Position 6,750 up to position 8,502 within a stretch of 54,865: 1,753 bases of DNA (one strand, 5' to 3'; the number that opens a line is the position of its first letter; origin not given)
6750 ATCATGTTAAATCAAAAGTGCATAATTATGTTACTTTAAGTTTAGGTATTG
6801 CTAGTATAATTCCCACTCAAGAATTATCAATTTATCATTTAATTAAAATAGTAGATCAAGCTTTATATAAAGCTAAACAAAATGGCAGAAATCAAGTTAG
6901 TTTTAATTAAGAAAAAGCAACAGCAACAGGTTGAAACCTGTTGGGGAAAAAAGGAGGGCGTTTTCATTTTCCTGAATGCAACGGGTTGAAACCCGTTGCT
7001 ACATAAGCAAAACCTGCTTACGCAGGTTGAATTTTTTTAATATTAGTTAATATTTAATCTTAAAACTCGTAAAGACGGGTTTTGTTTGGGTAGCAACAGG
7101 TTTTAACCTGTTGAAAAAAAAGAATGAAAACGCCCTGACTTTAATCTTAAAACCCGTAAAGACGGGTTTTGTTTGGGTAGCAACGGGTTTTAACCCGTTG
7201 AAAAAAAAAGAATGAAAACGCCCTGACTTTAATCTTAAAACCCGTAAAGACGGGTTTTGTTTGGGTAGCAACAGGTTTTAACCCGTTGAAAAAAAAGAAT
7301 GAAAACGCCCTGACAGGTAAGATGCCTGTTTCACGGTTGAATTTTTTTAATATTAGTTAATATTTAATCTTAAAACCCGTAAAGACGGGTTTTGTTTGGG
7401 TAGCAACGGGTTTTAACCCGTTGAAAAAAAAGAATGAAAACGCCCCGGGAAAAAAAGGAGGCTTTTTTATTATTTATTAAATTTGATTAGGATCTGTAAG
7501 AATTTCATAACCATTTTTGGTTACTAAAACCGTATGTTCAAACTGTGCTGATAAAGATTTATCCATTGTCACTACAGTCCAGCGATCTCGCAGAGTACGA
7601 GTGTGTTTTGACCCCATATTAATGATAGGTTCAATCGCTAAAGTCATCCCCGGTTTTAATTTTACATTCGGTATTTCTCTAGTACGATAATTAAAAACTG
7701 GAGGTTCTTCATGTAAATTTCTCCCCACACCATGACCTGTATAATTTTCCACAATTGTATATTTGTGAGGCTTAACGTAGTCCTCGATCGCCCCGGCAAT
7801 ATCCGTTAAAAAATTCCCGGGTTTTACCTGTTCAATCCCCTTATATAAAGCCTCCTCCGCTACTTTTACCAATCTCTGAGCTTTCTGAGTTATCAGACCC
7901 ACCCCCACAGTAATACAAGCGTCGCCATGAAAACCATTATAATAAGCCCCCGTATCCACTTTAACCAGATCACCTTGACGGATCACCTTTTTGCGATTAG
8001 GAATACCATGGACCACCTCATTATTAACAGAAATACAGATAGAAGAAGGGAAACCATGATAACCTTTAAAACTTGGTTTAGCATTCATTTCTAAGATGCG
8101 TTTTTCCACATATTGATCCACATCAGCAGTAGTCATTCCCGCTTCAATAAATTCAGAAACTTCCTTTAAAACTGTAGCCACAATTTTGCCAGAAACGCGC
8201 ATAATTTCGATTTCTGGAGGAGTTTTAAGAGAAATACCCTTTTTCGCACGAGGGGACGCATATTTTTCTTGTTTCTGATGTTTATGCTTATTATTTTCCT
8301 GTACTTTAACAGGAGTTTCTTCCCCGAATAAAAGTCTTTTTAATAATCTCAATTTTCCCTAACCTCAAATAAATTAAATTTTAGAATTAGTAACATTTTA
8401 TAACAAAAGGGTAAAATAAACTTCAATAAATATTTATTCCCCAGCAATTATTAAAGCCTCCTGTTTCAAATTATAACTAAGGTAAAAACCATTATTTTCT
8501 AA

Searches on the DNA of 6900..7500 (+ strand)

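Call 39: search_rna_families(source=window, start=6900, end=7500, threshold=evalue, max_evalue=5)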
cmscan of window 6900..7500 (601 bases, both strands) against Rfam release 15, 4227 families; matches with E-value up to 5: 33.
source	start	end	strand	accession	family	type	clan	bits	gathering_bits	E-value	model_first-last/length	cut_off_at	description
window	6983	7109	+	RF04070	MIR6440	Gene; miRNA;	-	37.8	95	1.2e-05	1-108/108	no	MIR6440 microRNA precursor family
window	6955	7136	-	RF04205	MIR2606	Gene; miRNA;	-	31.2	139.7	0.011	1-165/165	no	MIR2606 microRNA precursor family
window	6956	7133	-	RF04127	MIR8007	Gene; miRNA;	-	28.3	195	0.0024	1-226/226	no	MIR8007 microRNA precursor family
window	6961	7049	-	RF01776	RatA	Gene; antitoxin;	-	25.6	49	0.49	1-91/91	no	RNA anti-toxin A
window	7355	7472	+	RF04313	aspC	Cis-reg;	-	23.7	100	0.28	1-124/124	no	aspC ncRNA motif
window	6962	7128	-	RF04174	MIR4208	Gene; miRNA;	-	23.1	140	0.42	1-191/191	no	MIR4208 microRNA precursor family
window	6977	7116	+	RF03583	MIR781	Gene; miRNA;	-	22.8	88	0.095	1-94/94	no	MIR781 microRNA precursor family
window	7314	7406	+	RF00121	MicC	Gene; sRNA;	-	22.6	90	0.61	1-123/123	no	MicC RNA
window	7182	7255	-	RF02593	NsiR8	Gene; sRNA;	-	21.6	61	0.13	1-172/172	no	Nitrogen stress-induced RNA 8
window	6984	7110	+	RF04130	MIR7996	Gene; miRNA;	-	21.2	119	0.24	1-190/190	no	MIR7996 microRNA precursor family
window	6992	7102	+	RF04106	mir-1303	Gene; miRNA;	-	20.8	107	0.26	1-85/85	no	mir-1303 microRNA precursor family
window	7310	7423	+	RF03749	MIR2617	Gene; miRNA;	-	20.8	46.5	0.77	1-86/86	no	MIR2617 microRNA precursor family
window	7006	7029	+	RF01356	CRISPR-DR28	Gene; CRISPR;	-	20.7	35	0.45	1-24/24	no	CRISPR RNA direct repeat element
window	6900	6937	+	RF01318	CRISPR-DR5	Gene; CRISPR;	CL00015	20.2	40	2.1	1-37/37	no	CRISPR RNA direct repeat element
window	6973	7065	-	RF02449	ncr1015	Gene; sRNA;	-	19.9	60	3.3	1-121/121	no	Bacillus sRNA ncr1015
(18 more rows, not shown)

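Call 66: search_dna_similar(query=window:6955-7137:+, collection=plasmids, mode=distant, max_evalue=0.001, max_rows=25)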
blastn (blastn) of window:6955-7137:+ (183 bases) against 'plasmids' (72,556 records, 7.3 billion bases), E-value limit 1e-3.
No match.

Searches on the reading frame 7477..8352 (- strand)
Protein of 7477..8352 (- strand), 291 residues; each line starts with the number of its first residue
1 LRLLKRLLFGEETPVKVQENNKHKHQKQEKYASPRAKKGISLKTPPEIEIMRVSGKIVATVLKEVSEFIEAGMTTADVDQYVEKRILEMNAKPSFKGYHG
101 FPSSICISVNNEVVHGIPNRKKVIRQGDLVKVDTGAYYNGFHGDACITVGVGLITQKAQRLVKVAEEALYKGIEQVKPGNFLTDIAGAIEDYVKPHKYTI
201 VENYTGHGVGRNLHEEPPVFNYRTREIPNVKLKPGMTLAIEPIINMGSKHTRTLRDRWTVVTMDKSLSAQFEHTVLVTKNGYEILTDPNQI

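Call 21: search_protein_families(library=pfam, proteins=[window:7477-8352:-])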
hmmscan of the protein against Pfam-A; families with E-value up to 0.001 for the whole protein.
window:7477-8352:- (291 aa): 1 family
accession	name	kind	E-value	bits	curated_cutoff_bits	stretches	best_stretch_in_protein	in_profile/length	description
PF00557.29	Peptidase_M24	-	1.7e-51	175.4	23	1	49-279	1-208/208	Metallopeptidase family M24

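Call 47: find_encoding_contigs(protein=window:7477-8352:-, flank=3000, max_places=10)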
Protein window:7477-8352:- (291 aa): 3 contigs read that carry it; 2 places shown.
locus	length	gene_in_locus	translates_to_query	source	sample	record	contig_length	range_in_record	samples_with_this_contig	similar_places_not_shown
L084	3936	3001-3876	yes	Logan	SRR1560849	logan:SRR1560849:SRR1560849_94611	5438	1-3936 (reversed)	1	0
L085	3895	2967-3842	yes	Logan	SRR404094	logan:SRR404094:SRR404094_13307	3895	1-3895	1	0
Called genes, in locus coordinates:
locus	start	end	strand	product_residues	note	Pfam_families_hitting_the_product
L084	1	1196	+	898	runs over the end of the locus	?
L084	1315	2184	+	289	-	PF13354:Beta-lactamase2 (faint), PF00905:Transpeptidase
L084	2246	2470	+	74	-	PF03683:UPF0175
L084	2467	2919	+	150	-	PF11848:DUF3368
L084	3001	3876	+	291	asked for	PF00557:Peptidase_M24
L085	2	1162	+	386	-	?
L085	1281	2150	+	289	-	PF13354:Beta-lactamase2 (faint), PF00905:Transpeptidase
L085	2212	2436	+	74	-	PF03683:UPF0175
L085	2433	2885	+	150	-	PF11848:DUF3368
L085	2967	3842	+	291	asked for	PF00557:Peptidase_M24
